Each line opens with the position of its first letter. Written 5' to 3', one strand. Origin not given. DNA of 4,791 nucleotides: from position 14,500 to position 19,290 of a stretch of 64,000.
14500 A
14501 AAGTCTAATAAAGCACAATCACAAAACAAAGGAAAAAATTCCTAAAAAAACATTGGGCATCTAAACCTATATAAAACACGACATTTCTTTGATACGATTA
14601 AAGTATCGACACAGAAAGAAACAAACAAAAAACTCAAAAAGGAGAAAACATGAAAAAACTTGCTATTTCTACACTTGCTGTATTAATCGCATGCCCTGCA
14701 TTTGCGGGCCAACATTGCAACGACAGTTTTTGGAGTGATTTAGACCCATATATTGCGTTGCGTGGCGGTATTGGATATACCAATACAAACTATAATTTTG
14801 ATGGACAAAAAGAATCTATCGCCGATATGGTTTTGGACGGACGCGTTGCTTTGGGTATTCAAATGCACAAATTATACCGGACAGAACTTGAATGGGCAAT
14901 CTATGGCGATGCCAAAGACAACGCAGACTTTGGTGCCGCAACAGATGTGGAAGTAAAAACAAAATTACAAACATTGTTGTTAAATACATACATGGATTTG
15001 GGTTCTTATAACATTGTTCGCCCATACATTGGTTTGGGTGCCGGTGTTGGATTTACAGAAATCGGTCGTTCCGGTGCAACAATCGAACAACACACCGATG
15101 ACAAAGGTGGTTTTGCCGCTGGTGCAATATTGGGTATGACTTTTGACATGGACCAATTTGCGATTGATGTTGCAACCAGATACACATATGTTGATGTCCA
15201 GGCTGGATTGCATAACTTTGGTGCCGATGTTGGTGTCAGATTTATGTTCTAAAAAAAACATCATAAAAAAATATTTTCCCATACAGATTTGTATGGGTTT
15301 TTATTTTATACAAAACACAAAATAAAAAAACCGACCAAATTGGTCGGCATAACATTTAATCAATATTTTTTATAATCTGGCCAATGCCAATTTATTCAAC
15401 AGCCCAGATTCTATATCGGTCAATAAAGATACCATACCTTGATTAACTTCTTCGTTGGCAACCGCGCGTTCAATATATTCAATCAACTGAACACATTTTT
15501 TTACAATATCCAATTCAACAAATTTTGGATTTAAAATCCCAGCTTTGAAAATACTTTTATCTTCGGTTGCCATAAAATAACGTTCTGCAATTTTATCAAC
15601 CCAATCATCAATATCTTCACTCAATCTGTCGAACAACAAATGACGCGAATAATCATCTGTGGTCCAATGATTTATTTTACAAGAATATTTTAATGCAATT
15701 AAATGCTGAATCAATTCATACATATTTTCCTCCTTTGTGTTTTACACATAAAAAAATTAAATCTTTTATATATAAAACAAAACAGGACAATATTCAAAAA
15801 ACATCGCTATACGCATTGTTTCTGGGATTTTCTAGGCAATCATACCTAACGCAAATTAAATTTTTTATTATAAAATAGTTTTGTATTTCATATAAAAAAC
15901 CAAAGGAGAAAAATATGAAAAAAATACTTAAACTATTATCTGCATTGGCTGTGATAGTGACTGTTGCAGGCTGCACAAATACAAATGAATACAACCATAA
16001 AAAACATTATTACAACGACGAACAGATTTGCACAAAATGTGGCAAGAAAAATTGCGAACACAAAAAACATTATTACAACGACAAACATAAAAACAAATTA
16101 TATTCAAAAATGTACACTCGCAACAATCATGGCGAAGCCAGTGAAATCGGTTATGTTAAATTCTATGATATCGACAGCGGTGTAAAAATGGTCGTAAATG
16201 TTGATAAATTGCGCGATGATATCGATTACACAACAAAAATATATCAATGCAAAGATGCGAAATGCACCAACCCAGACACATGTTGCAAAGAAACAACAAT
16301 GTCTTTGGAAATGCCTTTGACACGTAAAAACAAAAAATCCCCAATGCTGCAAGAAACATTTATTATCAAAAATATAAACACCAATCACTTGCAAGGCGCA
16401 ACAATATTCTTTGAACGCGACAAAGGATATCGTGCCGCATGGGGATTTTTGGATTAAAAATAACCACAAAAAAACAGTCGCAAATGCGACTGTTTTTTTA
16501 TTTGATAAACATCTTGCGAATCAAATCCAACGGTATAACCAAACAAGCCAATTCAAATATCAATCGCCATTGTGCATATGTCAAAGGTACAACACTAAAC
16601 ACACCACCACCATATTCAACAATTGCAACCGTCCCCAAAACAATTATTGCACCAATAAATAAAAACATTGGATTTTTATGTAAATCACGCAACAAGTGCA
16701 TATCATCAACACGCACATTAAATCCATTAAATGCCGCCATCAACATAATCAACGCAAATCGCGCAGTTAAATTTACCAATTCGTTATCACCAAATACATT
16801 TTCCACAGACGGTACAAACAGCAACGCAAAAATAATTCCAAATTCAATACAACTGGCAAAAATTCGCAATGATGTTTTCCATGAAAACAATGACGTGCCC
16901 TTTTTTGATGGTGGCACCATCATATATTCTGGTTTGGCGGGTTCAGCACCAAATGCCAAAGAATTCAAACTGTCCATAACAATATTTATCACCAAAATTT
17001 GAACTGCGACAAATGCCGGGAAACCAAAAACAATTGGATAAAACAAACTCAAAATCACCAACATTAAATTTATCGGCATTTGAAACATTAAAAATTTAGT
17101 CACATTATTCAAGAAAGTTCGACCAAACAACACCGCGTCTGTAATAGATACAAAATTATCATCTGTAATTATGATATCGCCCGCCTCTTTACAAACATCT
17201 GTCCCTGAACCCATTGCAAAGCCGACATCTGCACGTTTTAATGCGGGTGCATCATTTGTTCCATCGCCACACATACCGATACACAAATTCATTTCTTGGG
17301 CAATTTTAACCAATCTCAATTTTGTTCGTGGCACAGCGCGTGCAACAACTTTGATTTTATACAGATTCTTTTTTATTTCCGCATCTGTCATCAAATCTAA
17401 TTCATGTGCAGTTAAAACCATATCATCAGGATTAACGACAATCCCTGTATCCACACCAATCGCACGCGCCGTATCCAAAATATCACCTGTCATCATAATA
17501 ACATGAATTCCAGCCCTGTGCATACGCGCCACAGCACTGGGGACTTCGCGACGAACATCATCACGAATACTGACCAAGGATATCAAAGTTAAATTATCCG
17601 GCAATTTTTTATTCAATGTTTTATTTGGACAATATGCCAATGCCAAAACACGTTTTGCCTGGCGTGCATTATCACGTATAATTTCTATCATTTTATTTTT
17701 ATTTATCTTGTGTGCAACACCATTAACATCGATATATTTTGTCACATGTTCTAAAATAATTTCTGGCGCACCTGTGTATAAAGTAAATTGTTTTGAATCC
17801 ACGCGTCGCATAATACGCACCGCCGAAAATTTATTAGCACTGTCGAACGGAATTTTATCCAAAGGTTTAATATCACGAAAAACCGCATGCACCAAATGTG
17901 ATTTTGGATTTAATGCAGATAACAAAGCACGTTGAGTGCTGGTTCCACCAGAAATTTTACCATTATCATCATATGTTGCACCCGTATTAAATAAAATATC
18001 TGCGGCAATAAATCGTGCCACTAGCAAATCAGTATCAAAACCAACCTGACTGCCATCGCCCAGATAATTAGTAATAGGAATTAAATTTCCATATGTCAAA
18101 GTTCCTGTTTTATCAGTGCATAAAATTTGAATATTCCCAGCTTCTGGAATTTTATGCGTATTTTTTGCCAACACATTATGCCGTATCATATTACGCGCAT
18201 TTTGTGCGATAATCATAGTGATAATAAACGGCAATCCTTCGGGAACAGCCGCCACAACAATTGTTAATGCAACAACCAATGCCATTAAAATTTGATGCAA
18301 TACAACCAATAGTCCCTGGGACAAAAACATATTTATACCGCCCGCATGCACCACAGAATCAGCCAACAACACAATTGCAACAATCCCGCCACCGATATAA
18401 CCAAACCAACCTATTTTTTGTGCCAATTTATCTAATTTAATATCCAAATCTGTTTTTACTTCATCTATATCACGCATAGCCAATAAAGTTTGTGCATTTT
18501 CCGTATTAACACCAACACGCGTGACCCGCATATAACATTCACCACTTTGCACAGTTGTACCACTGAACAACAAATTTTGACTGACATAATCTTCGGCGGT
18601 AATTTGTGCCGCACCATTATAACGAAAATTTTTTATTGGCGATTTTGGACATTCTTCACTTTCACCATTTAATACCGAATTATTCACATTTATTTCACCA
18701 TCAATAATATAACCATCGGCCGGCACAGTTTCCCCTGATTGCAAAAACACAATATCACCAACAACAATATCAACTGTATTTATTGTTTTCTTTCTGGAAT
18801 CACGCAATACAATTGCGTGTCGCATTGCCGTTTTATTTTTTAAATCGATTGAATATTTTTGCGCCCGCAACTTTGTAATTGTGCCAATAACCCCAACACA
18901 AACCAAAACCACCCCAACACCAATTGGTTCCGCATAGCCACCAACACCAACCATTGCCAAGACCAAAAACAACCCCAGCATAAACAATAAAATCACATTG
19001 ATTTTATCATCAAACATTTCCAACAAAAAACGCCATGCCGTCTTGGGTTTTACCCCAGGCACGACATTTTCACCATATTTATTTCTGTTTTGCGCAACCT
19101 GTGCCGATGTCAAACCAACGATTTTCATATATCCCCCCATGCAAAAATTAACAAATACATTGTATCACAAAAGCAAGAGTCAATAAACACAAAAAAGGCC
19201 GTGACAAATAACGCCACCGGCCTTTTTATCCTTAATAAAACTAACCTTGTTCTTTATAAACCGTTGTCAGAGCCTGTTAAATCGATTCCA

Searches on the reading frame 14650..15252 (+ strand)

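Call 24: search_protein_families(library=pfam, proteins=[window:14650-15252:+], max_evalue=0.001)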
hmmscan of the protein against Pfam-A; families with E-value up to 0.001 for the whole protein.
window:14650-15252:+ (200 aa): 2 families
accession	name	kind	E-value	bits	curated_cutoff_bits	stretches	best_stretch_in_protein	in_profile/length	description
PF13505.12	OMP_b-brl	-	3.5e-09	37.5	28.7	1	13-198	9-175/175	Outer membrane protein beta-barrel domain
PF02462.21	Opacity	-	1.2e-05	25.8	21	1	88-200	11-126/126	Opacity family porin protein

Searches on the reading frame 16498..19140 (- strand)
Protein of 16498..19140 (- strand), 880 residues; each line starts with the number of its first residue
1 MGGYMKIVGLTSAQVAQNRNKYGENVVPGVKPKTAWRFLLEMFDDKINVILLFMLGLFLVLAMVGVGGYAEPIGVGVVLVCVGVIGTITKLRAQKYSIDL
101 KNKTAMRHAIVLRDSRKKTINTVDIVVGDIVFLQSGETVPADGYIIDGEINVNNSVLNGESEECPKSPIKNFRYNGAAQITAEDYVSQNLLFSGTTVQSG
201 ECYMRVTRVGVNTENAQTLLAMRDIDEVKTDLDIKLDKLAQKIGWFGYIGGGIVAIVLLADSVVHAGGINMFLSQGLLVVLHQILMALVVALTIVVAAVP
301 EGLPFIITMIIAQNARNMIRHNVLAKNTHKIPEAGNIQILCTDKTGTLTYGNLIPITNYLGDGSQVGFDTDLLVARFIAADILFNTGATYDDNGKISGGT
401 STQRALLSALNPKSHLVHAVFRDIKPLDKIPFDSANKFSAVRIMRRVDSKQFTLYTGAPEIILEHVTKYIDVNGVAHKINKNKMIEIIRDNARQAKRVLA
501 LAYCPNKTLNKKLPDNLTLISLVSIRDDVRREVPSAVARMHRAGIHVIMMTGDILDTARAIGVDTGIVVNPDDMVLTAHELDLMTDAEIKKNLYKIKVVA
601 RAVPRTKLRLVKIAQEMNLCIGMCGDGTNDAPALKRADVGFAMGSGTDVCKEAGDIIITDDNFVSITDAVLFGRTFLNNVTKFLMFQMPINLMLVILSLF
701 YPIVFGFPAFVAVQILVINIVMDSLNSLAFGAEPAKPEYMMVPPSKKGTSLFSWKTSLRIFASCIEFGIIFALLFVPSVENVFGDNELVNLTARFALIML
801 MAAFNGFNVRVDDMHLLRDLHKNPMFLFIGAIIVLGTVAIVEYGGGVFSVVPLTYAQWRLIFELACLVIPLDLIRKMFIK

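Call 60: search_protein_families(library=pfam, proteins=[window:16498-19140:-], max_evalue=0.00001)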
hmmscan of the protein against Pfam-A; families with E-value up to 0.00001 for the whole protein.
window:16498-19140:- (880 aa): 5 families
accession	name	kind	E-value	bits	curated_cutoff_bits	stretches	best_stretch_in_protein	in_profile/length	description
PF00122.25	E1-E2_ATPase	-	5.3e-34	117.8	28.1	1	107-320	5-180/181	E1-E2 ATPase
PF00689.26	Cation_ATPase_C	-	3.4e-26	92.5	27.3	1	709-878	3-175/175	Cation transporting ATPase, C-terminus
PF00690.31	Cation_ATPase_N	-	3.4e-11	43.1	20.4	1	9-53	20-64/69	Cation transporter/ATPase, N-terminus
PF00702.32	Hydrolase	-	1.7e-07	32.3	26.4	1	440-638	52-191/191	haloacid dehalogenase-like hydrolase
PF13246.12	Cation_ATPase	-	2e-06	28.1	21.7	1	392-468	14-90/91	Cation transport ATPase (P-type)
